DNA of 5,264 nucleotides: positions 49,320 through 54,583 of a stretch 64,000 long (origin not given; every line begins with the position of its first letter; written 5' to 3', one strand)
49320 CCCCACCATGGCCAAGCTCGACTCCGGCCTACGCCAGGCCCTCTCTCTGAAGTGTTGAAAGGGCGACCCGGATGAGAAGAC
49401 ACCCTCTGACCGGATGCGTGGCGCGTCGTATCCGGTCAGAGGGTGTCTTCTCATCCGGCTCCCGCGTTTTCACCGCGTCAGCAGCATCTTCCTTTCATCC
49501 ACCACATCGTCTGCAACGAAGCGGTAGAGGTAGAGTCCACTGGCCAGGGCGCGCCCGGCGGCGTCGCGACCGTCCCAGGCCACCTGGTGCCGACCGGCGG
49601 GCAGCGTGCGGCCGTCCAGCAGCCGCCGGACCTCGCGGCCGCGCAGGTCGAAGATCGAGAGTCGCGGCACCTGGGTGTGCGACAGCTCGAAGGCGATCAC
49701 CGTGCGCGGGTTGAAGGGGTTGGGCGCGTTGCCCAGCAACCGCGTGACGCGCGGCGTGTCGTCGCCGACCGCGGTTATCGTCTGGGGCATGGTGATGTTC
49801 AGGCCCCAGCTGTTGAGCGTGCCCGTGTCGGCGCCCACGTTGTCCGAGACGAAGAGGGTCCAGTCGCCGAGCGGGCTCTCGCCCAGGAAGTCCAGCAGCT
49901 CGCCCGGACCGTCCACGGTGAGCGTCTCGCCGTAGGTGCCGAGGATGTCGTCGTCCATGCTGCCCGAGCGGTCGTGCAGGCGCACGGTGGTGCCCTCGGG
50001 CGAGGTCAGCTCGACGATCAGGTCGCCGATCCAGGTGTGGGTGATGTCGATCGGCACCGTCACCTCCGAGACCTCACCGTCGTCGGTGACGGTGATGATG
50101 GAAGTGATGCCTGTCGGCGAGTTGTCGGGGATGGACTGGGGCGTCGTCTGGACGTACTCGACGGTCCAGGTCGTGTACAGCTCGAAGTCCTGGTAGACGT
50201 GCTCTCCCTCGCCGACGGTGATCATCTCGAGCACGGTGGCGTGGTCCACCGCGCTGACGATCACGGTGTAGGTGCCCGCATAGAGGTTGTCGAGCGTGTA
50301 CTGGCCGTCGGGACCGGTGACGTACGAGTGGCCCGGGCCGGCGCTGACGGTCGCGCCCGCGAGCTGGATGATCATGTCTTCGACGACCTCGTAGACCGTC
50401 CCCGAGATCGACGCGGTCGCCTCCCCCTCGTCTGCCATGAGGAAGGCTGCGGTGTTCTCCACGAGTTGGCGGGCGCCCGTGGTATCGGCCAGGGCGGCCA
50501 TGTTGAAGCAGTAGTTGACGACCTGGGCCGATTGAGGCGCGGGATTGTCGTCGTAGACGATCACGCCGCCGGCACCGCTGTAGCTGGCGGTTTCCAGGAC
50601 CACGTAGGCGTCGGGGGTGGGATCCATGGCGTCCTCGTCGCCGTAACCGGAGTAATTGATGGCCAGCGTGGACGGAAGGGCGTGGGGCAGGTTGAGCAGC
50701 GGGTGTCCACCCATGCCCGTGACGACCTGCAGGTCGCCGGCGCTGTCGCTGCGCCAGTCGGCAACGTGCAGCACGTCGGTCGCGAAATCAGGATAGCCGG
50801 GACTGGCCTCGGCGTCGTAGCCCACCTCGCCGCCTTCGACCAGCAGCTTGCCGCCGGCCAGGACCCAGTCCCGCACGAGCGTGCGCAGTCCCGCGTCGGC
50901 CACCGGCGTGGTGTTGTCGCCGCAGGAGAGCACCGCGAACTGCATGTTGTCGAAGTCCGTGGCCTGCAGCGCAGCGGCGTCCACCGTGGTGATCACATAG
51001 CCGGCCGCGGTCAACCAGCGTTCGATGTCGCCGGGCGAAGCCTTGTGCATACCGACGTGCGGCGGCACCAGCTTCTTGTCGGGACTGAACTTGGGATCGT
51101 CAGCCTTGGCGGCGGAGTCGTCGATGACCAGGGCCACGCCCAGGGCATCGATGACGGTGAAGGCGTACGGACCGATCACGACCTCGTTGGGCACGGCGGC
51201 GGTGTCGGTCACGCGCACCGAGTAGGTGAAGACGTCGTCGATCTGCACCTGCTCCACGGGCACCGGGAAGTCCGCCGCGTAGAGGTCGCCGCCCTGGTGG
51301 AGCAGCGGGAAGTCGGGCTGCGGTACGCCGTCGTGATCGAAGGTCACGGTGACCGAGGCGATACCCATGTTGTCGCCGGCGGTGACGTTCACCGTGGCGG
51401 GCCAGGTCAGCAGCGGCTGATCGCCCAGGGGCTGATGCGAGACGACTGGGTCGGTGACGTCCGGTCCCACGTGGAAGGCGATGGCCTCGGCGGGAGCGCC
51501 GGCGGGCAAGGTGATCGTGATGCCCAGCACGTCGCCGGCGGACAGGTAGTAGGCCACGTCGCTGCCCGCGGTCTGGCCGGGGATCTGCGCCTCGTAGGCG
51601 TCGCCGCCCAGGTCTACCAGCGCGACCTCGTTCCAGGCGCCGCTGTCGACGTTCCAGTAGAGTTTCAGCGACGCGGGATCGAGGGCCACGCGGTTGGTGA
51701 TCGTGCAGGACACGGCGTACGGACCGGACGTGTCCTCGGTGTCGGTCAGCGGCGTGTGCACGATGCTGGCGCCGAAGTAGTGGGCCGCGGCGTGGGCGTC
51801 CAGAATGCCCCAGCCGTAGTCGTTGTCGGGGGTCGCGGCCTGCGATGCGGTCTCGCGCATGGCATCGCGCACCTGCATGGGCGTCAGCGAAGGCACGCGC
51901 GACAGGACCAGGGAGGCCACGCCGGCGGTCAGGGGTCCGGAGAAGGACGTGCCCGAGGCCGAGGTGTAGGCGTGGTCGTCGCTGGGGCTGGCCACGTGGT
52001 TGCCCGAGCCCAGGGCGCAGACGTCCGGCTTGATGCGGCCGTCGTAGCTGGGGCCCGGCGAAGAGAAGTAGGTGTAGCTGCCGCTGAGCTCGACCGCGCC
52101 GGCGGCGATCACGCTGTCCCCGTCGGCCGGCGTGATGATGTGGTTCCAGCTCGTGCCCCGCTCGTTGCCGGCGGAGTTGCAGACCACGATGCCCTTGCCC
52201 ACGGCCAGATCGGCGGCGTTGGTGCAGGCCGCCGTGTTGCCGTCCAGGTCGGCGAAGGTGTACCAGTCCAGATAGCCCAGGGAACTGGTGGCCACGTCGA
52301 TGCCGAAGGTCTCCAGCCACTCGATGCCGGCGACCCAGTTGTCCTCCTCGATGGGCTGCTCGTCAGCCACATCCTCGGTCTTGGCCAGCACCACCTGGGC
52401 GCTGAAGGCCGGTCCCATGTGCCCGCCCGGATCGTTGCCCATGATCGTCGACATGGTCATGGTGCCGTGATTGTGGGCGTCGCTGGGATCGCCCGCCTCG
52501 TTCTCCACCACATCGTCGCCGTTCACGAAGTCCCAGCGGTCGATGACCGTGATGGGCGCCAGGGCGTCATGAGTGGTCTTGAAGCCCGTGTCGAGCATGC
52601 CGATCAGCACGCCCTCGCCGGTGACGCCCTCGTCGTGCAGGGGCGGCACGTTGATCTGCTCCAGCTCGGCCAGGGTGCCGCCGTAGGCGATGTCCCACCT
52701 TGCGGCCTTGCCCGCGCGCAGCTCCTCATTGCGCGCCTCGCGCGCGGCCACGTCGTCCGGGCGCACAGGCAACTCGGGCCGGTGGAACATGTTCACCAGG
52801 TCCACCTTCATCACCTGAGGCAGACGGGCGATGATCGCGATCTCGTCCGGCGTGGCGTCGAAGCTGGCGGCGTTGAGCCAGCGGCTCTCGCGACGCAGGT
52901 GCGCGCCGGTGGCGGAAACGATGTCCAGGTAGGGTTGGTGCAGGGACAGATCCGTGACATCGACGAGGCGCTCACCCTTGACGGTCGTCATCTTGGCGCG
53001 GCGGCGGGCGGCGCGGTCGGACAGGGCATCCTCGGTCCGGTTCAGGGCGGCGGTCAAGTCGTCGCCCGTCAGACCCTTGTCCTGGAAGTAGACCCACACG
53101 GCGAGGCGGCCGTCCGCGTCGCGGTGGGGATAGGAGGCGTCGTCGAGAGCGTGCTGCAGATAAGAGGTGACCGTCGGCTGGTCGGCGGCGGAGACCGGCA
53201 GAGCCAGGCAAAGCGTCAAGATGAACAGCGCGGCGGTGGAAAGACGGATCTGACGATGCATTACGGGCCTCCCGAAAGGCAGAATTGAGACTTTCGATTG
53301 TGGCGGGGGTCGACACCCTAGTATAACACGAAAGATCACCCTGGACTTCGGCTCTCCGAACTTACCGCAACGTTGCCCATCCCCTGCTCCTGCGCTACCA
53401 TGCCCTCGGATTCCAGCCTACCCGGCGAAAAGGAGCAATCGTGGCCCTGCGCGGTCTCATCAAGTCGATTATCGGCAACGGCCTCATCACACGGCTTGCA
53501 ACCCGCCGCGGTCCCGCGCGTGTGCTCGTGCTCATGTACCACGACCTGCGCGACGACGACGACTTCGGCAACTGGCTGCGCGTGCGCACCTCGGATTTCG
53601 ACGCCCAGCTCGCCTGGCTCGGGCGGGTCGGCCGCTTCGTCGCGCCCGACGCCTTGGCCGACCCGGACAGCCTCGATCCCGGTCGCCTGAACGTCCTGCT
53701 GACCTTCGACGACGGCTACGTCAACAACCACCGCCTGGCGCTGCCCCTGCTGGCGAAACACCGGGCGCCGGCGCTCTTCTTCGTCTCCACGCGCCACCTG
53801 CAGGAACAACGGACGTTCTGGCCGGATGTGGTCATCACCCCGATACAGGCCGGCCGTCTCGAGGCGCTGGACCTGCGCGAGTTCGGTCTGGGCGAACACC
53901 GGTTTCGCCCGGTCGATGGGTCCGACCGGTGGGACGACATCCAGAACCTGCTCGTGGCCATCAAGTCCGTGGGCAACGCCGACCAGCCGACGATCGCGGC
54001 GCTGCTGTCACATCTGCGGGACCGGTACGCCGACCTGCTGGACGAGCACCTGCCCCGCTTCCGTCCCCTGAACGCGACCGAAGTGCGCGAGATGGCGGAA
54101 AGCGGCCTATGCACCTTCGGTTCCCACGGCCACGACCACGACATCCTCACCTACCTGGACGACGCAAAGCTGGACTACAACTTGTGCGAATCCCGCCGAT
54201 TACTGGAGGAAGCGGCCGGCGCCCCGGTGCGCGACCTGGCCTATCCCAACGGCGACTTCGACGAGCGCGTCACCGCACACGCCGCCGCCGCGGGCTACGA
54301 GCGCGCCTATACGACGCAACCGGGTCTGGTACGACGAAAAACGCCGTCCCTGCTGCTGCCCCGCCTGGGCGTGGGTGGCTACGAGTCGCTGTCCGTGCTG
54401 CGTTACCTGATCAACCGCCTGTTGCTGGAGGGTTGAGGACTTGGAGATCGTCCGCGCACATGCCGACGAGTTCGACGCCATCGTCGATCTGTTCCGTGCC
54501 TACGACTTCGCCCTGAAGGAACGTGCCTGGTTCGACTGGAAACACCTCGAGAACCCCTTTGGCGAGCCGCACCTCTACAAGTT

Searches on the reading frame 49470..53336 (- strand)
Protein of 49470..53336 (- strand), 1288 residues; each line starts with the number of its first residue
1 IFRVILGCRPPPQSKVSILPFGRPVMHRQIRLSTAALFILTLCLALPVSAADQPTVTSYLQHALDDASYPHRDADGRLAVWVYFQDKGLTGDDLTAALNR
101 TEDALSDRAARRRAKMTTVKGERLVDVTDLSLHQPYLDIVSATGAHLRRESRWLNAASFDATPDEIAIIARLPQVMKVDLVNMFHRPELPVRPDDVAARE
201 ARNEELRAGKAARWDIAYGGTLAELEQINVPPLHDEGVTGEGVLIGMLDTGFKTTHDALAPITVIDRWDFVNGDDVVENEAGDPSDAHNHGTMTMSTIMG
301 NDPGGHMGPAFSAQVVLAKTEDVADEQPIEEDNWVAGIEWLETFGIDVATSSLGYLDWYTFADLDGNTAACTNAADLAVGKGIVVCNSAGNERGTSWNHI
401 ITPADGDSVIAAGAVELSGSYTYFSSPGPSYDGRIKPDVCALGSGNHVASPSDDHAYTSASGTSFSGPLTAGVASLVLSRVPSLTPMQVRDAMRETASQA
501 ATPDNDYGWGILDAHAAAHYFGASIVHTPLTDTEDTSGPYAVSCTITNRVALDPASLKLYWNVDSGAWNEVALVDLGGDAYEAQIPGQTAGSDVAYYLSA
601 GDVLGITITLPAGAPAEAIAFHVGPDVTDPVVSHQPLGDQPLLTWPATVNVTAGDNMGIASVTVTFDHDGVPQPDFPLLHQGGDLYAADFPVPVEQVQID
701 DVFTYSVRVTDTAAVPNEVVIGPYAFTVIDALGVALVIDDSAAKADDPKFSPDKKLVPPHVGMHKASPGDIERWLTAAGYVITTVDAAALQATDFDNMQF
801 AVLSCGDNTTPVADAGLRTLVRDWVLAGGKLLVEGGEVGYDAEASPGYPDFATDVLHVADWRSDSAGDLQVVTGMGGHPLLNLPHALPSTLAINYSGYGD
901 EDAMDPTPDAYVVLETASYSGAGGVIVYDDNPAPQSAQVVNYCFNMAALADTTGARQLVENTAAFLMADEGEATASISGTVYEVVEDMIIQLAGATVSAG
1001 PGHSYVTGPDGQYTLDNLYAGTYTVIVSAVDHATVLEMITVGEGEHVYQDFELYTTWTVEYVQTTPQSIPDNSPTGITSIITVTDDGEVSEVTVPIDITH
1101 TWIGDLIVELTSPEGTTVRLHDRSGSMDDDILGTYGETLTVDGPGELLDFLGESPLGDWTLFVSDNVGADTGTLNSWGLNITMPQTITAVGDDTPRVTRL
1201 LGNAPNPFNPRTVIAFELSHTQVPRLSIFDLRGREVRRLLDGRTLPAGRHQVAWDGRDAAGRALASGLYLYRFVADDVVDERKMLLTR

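Call 56: search_protein_families(library=pfam, proteins=[window:49470-53336:-], max_evalue=0.0001)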
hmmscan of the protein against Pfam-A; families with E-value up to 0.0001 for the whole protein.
window:49470-53336:- (1288 aa): 5 families
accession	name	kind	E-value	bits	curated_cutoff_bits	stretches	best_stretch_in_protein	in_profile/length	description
PF00082.27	Peptidase_S8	-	1.6e-40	139.6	21.8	1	240-510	1-288/288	Subtilase family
PF01483.27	P_proprotein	-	2.6e-19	69.6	21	1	1090-1181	2-86/86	Proprotein convertase P-domain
PF13620.12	CarboxypepD_reg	-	8.6e-09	36.1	32.3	1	977-1053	2-81/82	Carboxypeptidase regulatory-like domain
PF13860.13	FlgD_ig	-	2e-08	34.5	27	1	1224-1272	25-72/79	FlgD Ig-like domain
PF13715.12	CarbopepD_reg_2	-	1.8e-06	28.3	32.2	1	977-1053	1-76/88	CarboxypepD_reg-like domain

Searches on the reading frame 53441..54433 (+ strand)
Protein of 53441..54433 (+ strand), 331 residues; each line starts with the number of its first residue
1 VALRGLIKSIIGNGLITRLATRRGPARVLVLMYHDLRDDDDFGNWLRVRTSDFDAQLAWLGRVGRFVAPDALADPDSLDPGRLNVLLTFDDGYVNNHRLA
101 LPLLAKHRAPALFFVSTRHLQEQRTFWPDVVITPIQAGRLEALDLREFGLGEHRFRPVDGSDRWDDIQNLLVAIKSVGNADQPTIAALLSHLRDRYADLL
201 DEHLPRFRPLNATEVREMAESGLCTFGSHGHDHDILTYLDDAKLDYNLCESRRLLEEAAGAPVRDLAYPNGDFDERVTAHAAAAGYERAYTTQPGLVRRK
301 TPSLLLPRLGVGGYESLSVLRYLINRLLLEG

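Call 56: search_protein_families(library=pfam, proteins=[window:53441-54433:+], max_evalue=0.0001)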
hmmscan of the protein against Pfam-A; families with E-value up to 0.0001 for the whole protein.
window:53441-54433:+ (331 aa): 1 family
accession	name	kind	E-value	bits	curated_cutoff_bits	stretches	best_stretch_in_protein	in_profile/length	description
PF01522.26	Polysacc_deac_1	-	2.2e-23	83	23.1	2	212-287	48-122/124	Polysaccharide deacetylase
